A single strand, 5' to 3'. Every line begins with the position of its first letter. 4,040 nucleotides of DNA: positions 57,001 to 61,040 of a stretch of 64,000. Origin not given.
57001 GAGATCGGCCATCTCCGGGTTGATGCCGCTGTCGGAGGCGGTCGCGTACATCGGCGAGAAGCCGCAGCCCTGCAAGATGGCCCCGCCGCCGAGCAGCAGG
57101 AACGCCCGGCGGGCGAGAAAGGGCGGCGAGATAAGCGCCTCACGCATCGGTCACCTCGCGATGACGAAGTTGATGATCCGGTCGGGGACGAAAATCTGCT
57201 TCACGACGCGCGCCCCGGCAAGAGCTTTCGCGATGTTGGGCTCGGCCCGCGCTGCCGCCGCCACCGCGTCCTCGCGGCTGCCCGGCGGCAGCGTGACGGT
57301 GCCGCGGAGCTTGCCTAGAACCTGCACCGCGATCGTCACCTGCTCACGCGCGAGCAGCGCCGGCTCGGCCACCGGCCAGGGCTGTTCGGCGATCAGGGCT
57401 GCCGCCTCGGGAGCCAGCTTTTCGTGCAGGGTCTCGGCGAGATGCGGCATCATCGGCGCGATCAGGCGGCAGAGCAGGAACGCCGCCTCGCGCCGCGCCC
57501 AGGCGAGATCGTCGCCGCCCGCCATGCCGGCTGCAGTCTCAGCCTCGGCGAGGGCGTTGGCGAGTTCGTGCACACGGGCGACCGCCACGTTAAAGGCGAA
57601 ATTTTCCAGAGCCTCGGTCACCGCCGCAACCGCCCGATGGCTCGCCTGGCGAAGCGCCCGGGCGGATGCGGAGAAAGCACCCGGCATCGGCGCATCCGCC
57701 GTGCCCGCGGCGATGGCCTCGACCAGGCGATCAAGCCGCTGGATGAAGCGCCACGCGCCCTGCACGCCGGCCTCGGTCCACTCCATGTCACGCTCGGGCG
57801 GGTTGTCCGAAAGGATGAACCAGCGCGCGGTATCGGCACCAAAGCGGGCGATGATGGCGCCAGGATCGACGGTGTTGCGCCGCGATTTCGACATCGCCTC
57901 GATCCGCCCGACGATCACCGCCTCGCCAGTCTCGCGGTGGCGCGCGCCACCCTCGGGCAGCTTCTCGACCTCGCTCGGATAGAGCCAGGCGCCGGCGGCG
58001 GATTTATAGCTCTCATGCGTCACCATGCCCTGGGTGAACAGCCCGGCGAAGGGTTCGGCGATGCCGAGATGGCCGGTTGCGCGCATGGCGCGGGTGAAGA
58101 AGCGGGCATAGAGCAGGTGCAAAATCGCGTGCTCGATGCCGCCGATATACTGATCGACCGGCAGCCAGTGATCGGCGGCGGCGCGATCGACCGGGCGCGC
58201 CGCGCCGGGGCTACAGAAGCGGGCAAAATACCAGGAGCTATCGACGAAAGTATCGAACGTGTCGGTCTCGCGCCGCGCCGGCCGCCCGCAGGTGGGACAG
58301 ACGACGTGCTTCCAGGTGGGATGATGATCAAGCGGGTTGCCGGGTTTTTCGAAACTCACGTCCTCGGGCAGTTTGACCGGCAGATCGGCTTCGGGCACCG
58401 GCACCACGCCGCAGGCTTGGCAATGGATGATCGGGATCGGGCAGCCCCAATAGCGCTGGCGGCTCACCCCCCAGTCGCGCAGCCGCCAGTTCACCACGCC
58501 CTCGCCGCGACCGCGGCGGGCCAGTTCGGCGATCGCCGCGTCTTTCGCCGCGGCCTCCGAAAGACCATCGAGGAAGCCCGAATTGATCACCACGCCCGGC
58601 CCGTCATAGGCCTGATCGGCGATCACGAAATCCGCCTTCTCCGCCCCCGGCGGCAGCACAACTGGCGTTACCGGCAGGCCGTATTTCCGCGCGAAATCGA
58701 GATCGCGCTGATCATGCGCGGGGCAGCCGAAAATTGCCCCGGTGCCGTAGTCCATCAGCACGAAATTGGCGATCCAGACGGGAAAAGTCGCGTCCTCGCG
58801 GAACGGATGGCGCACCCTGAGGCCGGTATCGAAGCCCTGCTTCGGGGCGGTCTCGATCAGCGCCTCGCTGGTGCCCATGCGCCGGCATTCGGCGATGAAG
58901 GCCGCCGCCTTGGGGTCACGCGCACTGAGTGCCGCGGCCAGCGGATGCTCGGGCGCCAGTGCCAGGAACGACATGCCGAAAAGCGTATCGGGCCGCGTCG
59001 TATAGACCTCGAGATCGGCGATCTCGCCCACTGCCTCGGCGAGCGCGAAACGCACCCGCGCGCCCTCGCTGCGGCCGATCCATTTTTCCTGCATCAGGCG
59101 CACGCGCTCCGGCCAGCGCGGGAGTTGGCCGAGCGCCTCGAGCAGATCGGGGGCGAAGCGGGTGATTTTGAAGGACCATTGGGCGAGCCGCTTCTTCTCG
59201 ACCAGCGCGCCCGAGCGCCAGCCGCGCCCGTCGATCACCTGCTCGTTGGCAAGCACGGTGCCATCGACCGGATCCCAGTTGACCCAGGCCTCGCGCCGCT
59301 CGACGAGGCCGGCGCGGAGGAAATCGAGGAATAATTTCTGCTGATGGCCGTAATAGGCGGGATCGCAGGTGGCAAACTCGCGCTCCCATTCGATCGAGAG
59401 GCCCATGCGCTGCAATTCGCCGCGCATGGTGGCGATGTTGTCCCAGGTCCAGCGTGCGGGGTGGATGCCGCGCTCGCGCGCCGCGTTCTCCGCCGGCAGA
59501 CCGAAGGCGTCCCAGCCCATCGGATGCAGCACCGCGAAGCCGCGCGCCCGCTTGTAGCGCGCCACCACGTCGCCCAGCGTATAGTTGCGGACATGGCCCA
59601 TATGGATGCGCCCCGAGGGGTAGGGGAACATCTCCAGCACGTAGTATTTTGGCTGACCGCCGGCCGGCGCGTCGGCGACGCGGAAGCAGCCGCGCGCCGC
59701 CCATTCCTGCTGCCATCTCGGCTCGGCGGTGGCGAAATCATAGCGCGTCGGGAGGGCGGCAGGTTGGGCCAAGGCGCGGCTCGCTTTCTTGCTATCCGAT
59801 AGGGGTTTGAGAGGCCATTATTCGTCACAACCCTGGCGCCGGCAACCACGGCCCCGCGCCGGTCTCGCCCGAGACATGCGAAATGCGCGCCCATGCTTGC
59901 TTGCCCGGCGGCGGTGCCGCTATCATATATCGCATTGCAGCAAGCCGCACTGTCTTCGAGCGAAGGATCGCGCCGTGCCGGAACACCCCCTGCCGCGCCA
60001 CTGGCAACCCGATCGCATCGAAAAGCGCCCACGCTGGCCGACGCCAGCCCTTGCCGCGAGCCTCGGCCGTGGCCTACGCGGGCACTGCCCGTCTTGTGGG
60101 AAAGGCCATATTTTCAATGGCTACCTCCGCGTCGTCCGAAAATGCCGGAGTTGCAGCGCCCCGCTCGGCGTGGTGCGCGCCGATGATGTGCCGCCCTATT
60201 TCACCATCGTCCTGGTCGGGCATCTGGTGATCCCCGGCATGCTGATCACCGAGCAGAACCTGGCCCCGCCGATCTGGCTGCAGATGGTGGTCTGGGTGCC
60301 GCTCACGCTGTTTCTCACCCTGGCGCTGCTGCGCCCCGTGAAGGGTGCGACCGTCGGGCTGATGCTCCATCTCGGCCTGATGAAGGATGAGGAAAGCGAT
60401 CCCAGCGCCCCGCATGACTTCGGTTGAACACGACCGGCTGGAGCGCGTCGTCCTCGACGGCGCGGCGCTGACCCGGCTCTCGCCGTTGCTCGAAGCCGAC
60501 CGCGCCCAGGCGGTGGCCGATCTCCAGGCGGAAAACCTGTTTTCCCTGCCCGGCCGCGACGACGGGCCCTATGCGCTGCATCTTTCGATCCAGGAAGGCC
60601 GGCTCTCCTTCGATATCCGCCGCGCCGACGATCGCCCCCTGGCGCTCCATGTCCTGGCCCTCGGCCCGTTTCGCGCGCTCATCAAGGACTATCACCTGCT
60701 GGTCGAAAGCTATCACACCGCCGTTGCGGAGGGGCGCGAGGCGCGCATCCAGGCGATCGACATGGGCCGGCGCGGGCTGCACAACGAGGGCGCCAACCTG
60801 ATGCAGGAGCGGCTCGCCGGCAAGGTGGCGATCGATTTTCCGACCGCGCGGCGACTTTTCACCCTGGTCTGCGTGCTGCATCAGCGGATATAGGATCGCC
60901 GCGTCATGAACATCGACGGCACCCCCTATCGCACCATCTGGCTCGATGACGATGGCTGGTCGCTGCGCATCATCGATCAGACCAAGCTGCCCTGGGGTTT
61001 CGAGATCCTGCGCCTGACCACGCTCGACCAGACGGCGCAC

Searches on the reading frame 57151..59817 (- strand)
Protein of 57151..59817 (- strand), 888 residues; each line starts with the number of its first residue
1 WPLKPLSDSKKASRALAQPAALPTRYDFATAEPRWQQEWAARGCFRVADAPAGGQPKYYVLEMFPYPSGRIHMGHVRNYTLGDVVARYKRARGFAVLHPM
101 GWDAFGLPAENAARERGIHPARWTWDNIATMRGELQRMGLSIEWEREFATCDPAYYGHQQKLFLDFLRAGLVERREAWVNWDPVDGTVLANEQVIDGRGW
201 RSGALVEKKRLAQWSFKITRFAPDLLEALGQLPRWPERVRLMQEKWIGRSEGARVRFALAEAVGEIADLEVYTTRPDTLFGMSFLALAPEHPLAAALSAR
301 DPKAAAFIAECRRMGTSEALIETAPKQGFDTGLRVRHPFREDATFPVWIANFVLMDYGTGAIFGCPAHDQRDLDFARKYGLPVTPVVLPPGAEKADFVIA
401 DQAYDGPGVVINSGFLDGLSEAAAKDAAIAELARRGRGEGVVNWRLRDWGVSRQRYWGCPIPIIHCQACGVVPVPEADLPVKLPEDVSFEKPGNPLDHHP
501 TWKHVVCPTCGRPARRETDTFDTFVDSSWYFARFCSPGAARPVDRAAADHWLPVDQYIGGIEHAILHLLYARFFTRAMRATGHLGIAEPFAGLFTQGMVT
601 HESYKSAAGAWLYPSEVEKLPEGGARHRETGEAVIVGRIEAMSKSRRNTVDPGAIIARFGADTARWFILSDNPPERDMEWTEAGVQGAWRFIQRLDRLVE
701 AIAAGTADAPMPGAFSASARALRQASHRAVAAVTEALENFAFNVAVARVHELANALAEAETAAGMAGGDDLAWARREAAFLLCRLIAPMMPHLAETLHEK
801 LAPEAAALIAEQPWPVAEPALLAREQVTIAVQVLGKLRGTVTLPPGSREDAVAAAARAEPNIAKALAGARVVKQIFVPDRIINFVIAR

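Call 68: search_protein_families(library=pfam, proteins=[window:57151-59817:-], max_evalue=0.00001)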
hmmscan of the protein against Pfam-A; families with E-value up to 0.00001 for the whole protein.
window:57151-59817:- (888 aa): 4 families
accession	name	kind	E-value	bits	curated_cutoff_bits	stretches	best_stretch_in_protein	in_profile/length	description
PF13603.12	tRNA-synt_1_2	-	1.2e-62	211.1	25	1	245-431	2-183/185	Leucyl-tRNA synthetase, editing domain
PF00133.28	tRNA-synt_1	-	6.6e-38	131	22.7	2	35-247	2-225/414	tRNA synthetases class I (I, L, M and V)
PF09334.17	tRNA-synt_1g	-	2.5e-23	82.9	20.1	1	60-194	3-135/391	tRNA synthetases class I (M)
PF08264.19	Anticodon_1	-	1.8e-15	57.5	25.1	1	722-850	4-145/148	Anticodon-binding domain of tRNA ligase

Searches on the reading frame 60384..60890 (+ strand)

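Call 68: search_protein_families(library=pfam, proteins=[window:60384-60890:+], max_evalue=0.00001)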
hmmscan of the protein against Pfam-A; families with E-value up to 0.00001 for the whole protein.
window:60384-60890:+ (169 aa): 1 family
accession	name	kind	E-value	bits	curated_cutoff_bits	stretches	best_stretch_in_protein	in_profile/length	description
PF06793.17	UPF0262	-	3.6e-61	206.1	25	1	17-168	2-153/153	Uncharacterised protein family (UPF0262)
